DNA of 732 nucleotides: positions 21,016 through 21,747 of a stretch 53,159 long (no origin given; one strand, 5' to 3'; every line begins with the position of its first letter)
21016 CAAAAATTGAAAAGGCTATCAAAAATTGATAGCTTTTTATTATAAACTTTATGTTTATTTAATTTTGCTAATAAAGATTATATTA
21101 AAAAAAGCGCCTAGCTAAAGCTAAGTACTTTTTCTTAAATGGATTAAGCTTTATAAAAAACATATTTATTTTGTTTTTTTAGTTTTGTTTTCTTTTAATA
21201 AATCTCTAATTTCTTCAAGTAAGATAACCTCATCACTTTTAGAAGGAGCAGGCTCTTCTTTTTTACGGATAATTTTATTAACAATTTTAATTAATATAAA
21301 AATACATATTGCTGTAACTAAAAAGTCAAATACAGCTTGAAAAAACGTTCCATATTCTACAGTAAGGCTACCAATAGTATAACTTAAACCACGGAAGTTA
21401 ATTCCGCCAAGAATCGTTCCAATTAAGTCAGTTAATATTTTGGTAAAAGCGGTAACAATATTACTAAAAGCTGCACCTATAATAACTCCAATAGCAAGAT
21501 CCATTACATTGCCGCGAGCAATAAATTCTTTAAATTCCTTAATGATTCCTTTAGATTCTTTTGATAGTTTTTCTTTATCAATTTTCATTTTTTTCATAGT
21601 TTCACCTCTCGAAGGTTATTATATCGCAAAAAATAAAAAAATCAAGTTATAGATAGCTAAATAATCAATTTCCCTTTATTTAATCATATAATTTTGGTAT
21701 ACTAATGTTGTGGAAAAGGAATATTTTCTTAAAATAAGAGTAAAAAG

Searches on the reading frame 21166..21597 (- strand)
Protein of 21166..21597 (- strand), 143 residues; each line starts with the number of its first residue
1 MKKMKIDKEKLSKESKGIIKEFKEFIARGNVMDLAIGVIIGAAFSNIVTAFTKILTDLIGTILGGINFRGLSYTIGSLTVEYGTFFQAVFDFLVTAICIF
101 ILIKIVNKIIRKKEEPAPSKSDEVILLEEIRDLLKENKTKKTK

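Call 53: search_protein_families(library=pfam, proteins=[window:21166-21597:-], max_evalue=0.00001)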
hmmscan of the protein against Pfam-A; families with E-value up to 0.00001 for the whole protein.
window:21166-21597:- (143 aa): 1 family
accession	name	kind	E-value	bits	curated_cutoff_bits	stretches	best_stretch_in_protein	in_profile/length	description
PF01741.23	MscL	-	1.3e-35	122.9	27.4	1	18-135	1-123/123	Large-conductance mechanosensitive channel, MscL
